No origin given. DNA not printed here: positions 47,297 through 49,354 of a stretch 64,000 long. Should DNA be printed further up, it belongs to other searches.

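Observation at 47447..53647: lpxK-lpxL-rph-UXS-GT2-ArnT-like operon: candidate polyprenyl-phosphate-pentose pathway linked to lipid A biosynthesis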

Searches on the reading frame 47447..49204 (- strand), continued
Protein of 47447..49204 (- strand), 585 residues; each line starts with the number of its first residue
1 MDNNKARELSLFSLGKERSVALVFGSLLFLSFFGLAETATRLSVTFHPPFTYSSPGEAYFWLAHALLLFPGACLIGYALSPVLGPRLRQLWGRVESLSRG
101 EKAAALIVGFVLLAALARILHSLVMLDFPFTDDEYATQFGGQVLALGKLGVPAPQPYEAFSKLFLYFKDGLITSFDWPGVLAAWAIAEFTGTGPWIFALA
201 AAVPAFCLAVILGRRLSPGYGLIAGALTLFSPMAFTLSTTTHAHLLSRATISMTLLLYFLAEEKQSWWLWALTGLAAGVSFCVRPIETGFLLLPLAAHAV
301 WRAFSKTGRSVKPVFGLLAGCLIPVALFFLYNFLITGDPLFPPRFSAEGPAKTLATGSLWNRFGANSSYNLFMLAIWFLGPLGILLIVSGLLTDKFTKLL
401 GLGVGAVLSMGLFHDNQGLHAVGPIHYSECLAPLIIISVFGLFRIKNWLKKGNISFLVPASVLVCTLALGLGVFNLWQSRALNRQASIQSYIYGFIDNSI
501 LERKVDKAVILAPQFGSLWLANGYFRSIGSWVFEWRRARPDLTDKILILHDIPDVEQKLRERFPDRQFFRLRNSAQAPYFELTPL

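Call 64: search_protein_families(library=ncbifam, proteins=[L032:7785-8603:+, L050:7983-8822:-, L058:6884-7819:+, L059:18096-19031:+, L038:11732-12691:+, L032:8976-9935:+, L001:8076-9206:+, L001:9200-9907:+, L006:16428-17462:+], max_evalue=1e-10)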
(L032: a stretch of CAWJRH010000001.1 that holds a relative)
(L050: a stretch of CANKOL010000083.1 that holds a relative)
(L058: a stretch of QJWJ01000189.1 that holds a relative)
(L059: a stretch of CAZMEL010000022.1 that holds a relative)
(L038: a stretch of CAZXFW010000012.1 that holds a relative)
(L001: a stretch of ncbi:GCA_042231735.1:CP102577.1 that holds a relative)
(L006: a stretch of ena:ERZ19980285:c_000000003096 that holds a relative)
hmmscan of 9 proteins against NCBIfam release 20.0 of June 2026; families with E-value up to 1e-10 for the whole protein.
L032:7785-8603:+ (273 aa): 12 families
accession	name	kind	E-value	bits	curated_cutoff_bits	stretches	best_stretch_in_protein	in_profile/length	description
TIGR01179.1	galE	equivalog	8.3e-30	103.7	262.3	1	1-242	2-260/332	UDP-glucose 4-epimerase GalE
TIGR02197.1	heptose_epim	equivalog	1.5e-20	73.6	274.6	1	1-242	1-245/316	ADP-glyceromanno-heptose 6-epimerase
TIGR01181.1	dTDP_gluc_dehyt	equivalog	9e-19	67.7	365.1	1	1-245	2-249/321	dTDP-glucose 4,6-dehydratase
TIGR04180.1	EDH_00030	hypoth_equivalog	9.2e-19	67.6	475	1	1-258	1-256/297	NAD-dependent 4,6-dehydratase LegB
NF011728.1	PRK15181.1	equivalog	1.7e-14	53.6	760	1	2-257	19-281/348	Vi polysaccharide biosynthesis UDP-N-acetylglucosaminuronic acid C-4 epimerase TviC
NF007956.0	PRK10675.1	subfamily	7.8e-14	51.5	394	1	1-240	3-263/338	UDP-glucose 4-epimerase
NF008872.0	PRK11908.1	equivalog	7e-13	48.3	294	0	193-255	206-268/349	bifunctional UDP-4-keto-pentose/UDP-xylose synthase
NF043036.1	ErythonDh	equivalog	1.2e-12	47.7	325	1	1-172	3-179/321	D-erythronate dehydrogenase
TIGR01777.1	yfcH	hypoth_equivalog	1.8e-12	47.4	207.35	1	1-228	1-215/292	TIGR01777 family oxidoreductase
TIGR03466.1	HpnA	hypoth_equivalog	8.8e-12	44.5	367.65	1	2-159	4-159/327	hopanoid-associated sugar epimerase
NF007582.0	PRK10217.1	equivalog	2.8e-11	43.1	698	0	1-244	4-257/355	dTDP-glucose 4,6-dehydratase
NF050030.1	thlkprotThyD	equivalog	6.6e-11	41.9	400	0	1-251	3-243/305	thylakoid membrane protein ThyD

L050:7983-8822:- (280 aa): 7 families
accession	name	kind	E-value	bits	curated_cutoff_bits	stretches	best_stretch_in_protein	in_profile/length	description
TIGR02197.1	heptose_epim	equivalog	4.6e-17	62.2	274.6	1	3-279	1-307/316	ADP-glyceromanno-heptose 6-epimerase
NF042422.1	oxyalk_red_OleD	equivalog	1.3e-15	57.6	580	1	2-237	2-251/329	2-alkyl-3-oxoalkanoate reductase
TIGR01181.1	dTDP_gluc_dehyt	equivalog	1.5e-14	53.8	365.1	1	3-279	2-305/321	dTDP-glucose 4,6-dehydratase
TIGR01179.1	galE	equivalog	1.7e-14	53.4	262.3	0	2-152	1-171/332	UDP-glucose 4-epimerase GalE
TIGR04180.1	EDH_00030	hypoth_equivalog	1.9e-14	53.4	475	1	42-237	53-257/297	NAD-dependent 4,6-dehydratase LegB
NF043036.1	ErythonDh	equivalog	8.1e-12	45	325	1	2-143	2-161/321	D-erythronate dehydrogenase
TIGR01214.1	rmlD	equivalog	6e-11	42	224.05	1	2-240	1-230/285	dTDP-4-dehydrorhamnose reductase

L058:6884-7819:+ (312 aa): 14 families
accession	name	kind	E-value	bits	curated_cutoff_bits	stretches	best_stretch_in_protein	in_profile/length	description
TIGR01181.1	dTDP_gluc_dehyt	equivalog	1.2e-40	139.6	365.1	1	2-311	1-310/321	dTDP-glucose 4,6-dehydratase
TIGR04180.1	EDH_00030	hypoth_equivalog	6.4e-40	137.1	475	1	3-299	1-296/297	NAD-dependent 4,6-dehydratase LegB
TIGR01179.1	galE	equivalog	3.6e-34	118.1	262.3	1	2-306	1-319/332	UDP-glucose 4-epimerase GalE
TIGR02197.1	heptose_epim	equivalog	1.3e-25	90.3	274.6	1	3-274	1-275/316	ADP-glyceromanno-heptose 6-epimerase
NF043036.1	ErythonDh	equivalog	1.6e-19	70.3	325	1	2-173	2-176/321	D-erythronate dehydrogenase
NF007490.0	PRK10084.1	subfamily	8.6e-19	67.7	649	1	2-310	2-332/361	dTDP-glucose 4,6-dehydratase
NF007582.0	PRK10217.1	equivalog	2.8e-18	66.1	698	1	1-252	2-261/355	dTDP-glucose 4,6-dehydratase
NF011728.1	PRK15181.1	equivalog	1.8e-16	60.1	760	1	1-309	16-334/348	Vi polysaccharide biosynthesis UDP-N-acetylglucosaminuronic acid C-4 epimerase TviC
NF008360.0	PRK11150.1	equivalog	4.8e-14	52.3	452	1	3-274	2-268/310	ADP-glyceromanno-heptose 6-epimerase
NF007956.0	PRK10675.1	subfamily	6.7e-14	51.8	394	1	2-265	2-284/338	UDP-glucose 4-epimerase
TIGR02622.1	CDP_4_6_dhtase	equivalog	2.5e-13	49.9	278.45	1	1-127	5-134/352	CDP-glucose 4,6-dehydratase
NF041015.1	UDPsulfquin_syn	equivalog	7.6e-11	41.6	575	0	2-170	2-194/384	UDP-sulfoquinovose synthase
TIGR03466.1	HpnA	hypoth_equivalog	7.8e-11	41.4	367.65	0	2-155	2-150/327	hopanoid-associated sugar epimerase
NF042422.1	oxyalk_red_OleD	equivalog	8.5e-11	41.8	580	0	2-229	2-214/329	2-alkyl-3-oxoalkanoate reductase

L059:18096-19031:+ (312 aa): 23 families
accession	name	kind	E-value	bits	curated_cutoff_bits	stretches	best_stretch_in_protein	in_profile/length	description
TIGR01179.1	galE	equivalog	3e-46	157.8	262.3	1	3-311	2-327/332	UDP-glucose 4-epimerase GalE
TIGR01181.1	dTDP_gluc_dehyt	equivalog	5.2e-46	157.2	365.1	1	3-311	2-313/321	dTDP-glucose 4,6-dehydratase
TIGR04180.1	EDH_00030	hypoth_equivalog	2.8e-41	141.5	475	1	4-296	2-296/297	NAD-dependent 4,6-dehydratase LegB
TIGR02197.1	heptose_epim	equivalog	9e-38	130.2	274.6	1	4-310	2-314/316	ADP-glyceromanno-heptose 6-epimerase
NF011728.1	PRK15181.1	equivalog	2.3e-37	128.8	760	1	1-308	16-336/348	Vi polysaccharide biosynthesis UDP-N-acetylglucosaminuronic acid C-4 epimerase TviC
NF007956.0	PRK10675.1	subfamily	2.8e-24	85.9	394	1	2-309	2-329/338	UDP-glucose 4-epimerase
NF007582.0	PRK10217.1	equivalog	3.2e-24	85.7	698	1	2-257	3-268/355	dTDP-glucose 4,6-dehydratase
NF008360.0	PRK11150.1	equivalog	9e-24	84.2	452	1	4-259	3-254/310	ADP-glyceromanno-heptose 6-epimerase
NF042422.1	oxyalk_red_OleD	equivalog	1.9e-23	83.4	580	1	2-264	2-255/329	2-alkyl-3-oxoalkanoate reductase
NF007490.0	PRK10084.1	subfamily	3.9e-22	78.7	649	1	3-309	3-334/361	dTDP-glucose 4,6-dehydratase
NF008872.0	PRK11908.1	equivalog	5.5e-19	68.4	294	1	2-307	3-333/349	bifunctional UDP-4-keto-pentose/UDP-xylose synthase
NF042423.1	oxyalk_red_Shew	equivalog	1.3e-18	67.2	580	1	2-235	10-227/331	2-alkyl-3-oxoalkanoate reductase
NF047922.1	GDPFucSynFcl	equivalog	1.5e-17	64.1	500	1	58-310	39-302/308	GDP-L-fucose synthase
TIGR03466.1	HpnA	hypoth_equivalog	1.7e-17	63.4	367.65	1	3-258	3-245/327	hopanoid-associated sugar epimerase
TIGR03589.1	PseB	equivalog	1.4e-16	60.3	407.75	1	3-180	7-173/324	UDP-N-acetylglucosamine 4,6-dehydratase (inverting)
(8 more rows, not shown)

L038:11732-12691:+ (320 aa): 15 families
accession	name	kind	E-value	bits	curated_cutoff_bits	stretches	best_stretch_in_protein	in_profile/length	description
TIGR01181.1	dTDP_gluc_dehyt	equivalog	1.9e-134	447.8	365.1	1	1-320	2-311/321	dTDP-glucose 4,6-dehydratase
NF007490.0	PRK10084.1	subfamily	2.2e-116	388.8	649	1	1-320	3-334/361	dTDP-glucose 4,6-dehydratase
NF007582.0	PRK10217.1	equivalog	4.1e-116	388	698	1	1-320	4-331/355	dTDP-glucose 4,6-dehydratase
TIGR04180.1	EDH_00030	hypoth_equivalog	4.9e-41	140.7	475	1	2-306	2-295/297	NAD-dependent 4,6-dehydratase LegB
TIGR01179.1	galE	equivalog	3.8e-33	114.7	262.3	1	1-319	2-324/332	UDP-glucose 4-epimerase GalE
TIGR02622.1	CDP_4_6_dhtase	equivalog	9.7e-28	97.3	278.45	1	2-320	8-330/352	CDP-glucose 4,6-dehydratase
TIGR03466.1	HpnA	hypoth_equivalog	4.8e-21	75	367.65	1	2-261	4-245/327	hopanoid-associated sugar epimerase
TIGR01472.1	gmd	equivalog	1.4e-20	73.8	415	1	3-311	5-329/342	GDP-mannose 4,6-dehydratase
NF007956.0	PRK10675.1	subfamily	3.7e-18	65.7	394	1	2-319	4-328/338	UDP-glucose 4-epimerase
TIGR02197.1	heptose_epim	equivalog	6.2e-18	65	274.6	1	1-319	1-312/316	ADP-glyceromanno-heptose 6-epimerase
NF011728.1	PRK15181.1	equivalog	3.2e-16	59.3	760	1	2-320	19-337/348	Vi polysaccharide biosynthesis UDP-N-acetylglucosaminuronic acid C-4 epimerase TviC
NF052578.1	StrlDmthSdmBMthl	equivalog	9.7e-15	55.1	600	1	2-255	4-237/328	sterol demethylase protein SdmB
NF042422.1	oxyalk_red_OleD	equivalog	4.4e-14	52.6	580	1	1-254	3-236/329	2-alkyl-3-oxoalkanoate reductase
NF043036.1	ErythonDh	equivalog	3.2e-13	49.6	325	1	2-164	4-161/321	D-erythronate dehydrogenase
TIGR01214.1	rmlD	equivalog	4.4e-13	49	224.05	1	1-171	2-141/285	dTDP-4-dehydrorhamnose reductase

L032:8976-9935:+ (320 aa): 7 families
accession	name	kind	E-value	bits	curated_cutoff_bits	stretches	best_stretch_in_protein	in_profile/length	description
TIGR03588.1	PseC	equivalog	9.5e-83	278.2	423.5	1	2-319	48-375/380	UDP-4-amino-4,6-dideoxy-N-acetyl-beta-L-altrosamine transaminase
NF008658.2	PRK11658.1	equivalog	3.2e-76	256.4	631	1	2-320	51-373/379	UDP-4-amino-4-deoxy-L-arabinose aminotransferase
NF008687.0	PRK11706.1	equivalog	9.4e-64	215.5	375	1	5-320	52-370/375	dTDP-4-amino-4,6-dideoxygalactose transaminase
TIGR04427.1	PLP_DesI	equivalog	4.5e-58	197.2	650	1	2-317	70-376/390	dTDP-4-dehydro-6-deoxyglucose aminotransferase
TIGR04181.1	NHT_00031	hypoth_equivalog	5.5e-55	186.7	420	1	2-303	48-357/359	LegC family aminotransferase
TIGR02379.1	ECA_wecE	subfamily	8.8e-51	172.8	434.85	1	5-319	52-370/376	dTDP-4-amino-4,6-dideoxy-D-glucose transaminase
NF011936.0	PRK15407.1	equivalog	5.1e-39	134.2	423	1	20-320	109-432/440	lipopolysaccharide biosynthesis protein RfbH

L001:8076-9206:+ (376 aa): 7 families
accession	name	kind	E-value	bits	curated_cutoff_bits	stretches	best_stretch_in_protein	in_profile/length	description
NF008687.0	PRK11706.1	equivalog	2.1e-169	563.2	375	1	3-374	2-373/375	dTDP-4-amino-4,6-dideoxygalactose transaminase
TIGR02379.1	ECA_wecE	subfamily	3.5e-155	516.4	434.85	1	3-373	2-373/376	dTDP-4-amino-4,6-dideoxy-D-glucose transaminase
TIGR03588.1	PseC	equivalog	3.5e-65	220.4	423.5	1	4-372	3-377/380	UDP-4-amino-4,6-dideoxy-N-acetyl-beta-L-altrosamine transaminase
NF008658.2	PRK11658.1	equivalog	2e-63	214.3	631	1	3-373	5-375/379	UDP-4-amino-4-deoxy-L-arabinose aminotransferase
TIGR04181.1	NHT_00031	hypoth_equivalog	1.3e-48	165.7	420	1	9-354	7-357/359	LegC family aminotransferase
TIGR04427.1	PLP_DesI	equivalog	1e-42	146.6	650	1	15-372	32-380/390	dTDP-4-dehydro-6-deoxyglucose aminotransferase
NF011936.0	PRK15407.1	equivalog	2.7e-29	102.1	423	1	68-372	109-433/440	lipopolysaccharide biosynthesis protein RfbH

L001:9200-9907:+ (235 aa): 0 families

L006:16428-17462:+ (344 aa): 3 families
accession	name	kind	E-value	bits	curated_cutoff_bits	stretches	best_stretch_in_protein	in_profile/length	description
NF047588.1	GlcsyltransPgfSStrep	equivalog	3.2e-90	302.5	500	1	7-310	3-304/308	glycosyltransferase PgfS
NF007986.1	PRK10714.1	equivalog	9e-46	156.3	529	1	7-309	8-309/316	undecaprenyl-phosphate 4-deoxy-4-formamido-L-arabinose transferase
TIGR03937.1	PgaC_IcaA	equivalog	1.9e-13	50.2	422.3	1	3-101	43-136/407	poly-beta-1,6-N-acetyl-D-glucosamine synthase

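Call 75: list_cluster_members(proteins=[P0001, P0121])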
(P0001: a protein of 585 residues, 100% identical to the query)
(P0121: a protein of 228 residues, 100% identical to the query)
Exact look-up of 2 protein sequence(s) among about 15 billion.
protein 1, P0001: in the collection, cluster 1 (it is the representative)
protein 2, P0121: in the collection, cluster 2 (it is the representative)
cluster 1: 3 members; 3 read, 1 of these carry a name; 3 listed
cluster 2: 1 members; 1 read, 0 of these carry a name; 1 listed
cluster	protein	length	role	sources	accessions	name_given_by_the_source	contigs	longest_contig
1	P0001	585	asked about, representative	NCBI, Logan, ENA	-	-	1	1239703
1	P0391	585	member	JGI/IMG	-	hypothetical protein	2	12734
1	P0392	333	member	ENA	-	-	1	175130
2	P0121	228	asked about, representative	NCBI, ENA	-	-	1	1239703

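Call 84: search_solved_structures(query=A3, max_evalue=10)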
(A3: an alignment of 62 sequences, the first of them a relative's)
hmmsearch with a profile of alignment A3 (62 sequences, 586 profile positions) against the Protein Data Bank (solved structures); distinct sequences matched with E-value up to 10: 2.
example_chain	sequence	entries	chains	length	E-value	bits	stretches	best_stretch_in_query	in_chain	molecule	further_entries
6zvf_H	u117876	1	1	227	1.2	10.6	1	125-195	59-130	Chimeric Fab M3/38 (L,H)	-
2klu_A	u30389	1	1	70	1.2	10.6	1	452-498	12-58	T-cell surface glycoprotein CD4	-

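Call 85: search_protein_families(library=ncbifam, proteins=[L072:2659-3651:-, L072:1823-2662:-, L072:3864-4256:+], max_evalue=0.00001)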
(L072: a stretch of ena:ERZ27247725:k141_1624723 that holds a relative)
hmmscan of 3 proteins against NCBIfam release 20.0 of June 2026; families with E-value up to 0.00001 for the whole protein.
L072:2659-3651:- (330 aa): 9 families
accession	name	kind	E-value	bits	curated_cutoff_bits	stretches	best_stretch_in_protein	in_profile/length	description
NF047588.1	GlcsyltransPgfSStrep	equivalog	1.1e-93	313.8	500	1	7-310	3-304/308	glycosyltransferase PgfS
NF007986.1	PRK10714.1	equivalog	6.5e-50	169.9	529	1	7-312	8-312/316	undecaprenyl-phosphate 4-deoxy-4-formamido-L-arabinose transferase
TIGR03937.1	PgaC_IcaA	equivalog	1.4e-13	50.6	422.3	1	5-116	45-151/407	poly-beta-1,6-N-acetyl-D-glucosamine synthase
NF041875.1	EPS_EpsD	equivalog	1.3e-10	41.2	370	1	7-122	1-111/325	exopolysaccharide biosynthesis glycosyltransferase EpsD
NF007482.0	PRK10073.1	equivalog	1.3e-10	40.8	423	1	3-111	4-106/334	glycosyltransferase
NF047683.1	TeichurnBiosyTuaG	equivalog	6.9e-09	35.7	400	1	3-103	4-99/252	teichuronic acid biosynthesis protein TuaG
TIGR04283.1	glyco_like_mftF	equivalog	6.7e-08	32.4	182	1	7-112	1-94/221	TIGR04283 family arsenosugar biosynthesis glycosyltransferase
NF050050.1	ProtGlycPglI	equivalog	3.2e-07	30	500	1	6-124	3-117/306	GalNAc(5)-diNAcBac-PP-undecaprenol beta-1,3-glucosyltransferase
TIGR03965.1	mycofact_glyco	equivalog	6e-06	25.4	280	1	7-112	76-176/467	mycofactocin biosynthesis glycosyltransferase MftF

L072:1823-2662:- (279 aa): 15 families
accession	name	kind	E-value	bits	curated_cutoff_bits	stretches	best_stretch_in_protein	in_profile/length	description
NF047683.1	TeichurnBiosyTuaG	equivalog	1.8e-24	86.8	400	1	6-138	5-136/252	teichuronic acid biosynthesis protein TuaG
NF050050.1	ProtGlycPglI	equivalog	1.8e-17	63.7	500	1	7-220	2-205/306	GalNAc(5)-diNAcBac-PP-undecaprenol beta-1,3-glucosyltransferase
NF053739.1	GlytfEpsEBac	equivalog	2.6e-16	59.4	450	1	7-113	1-109/265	glycosyltransferase EpsE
TIGR04017.1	WcaA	equivalog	1.4e-13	51.1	495.75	1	6-103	4-103/279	colanic acid biosynthesis glycosyltransferase WcaA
NF007453.0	PRK10018.1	equivalog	1.8e-13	50.8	382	1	6-103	5-104/280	colanic acid biosynthesis glycosyltransferase WcaA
NF007482.0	PRK10073.1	equivalog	3.9e-13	49.1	423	1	6-105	5-105/334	glycosyltransferase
TIGR03937.1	PgaC_IcaA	equivalog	7.7e-12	44.9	422.3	1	5-112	43-152/407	poly-beta-1,6-N-acetyl-D-glucosamine synthase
TIGR03965.1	mycofact_glyco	equivalog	2.9e-10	39.6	280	1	6-119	73-188/467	mycofactocin biosynthesis glycosyltransferase MftF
NF041875.1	EPS_EpsD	equivalog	2.5e-09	37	370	1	9-118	1-111/325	exopolysaccharide biosynthesis glycosyltransferase EpsD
TIGR03111.1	glyc2_xrt_Gpos1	hypoth_equivalog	2.5e-07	29.9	363.95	1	7-112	49-158/439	TIGR03111 family XrtG-associated glycosyltransferase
NF041394.1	GtaseAglG_Halo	equivalog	3.2e-07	29.9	440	1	9-110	3-107/304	glucosyl-dolichyl phosphate glucuronosyltransferase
TIGR03469.1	HpnB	hypoth_equivalog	3.9e-07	29.4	379.25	1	7-59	44-97/386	hopene-associated glycosyltransferase HpnB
NF038302.1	EPS_HpsE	equivalog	4e-07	29.3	300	1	10-98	4-99/307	hormogonium polysaccharide biosynthesis glycosyltransferase HpsE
TIGR04283.1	glyco_like_mftF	equivalog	7.6e-07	28.9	182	1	9-112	1-98/221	TIGR04283 family arsenosugar biosynthesis glycosyltransferase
NF045692.1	OglycostaseCruG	equivalog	5.1e-06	25.6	600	1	9-68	43-104/386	2'-O-glycosyltransferase CruG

L072:3864-4256:+ (130 aa): 0 families
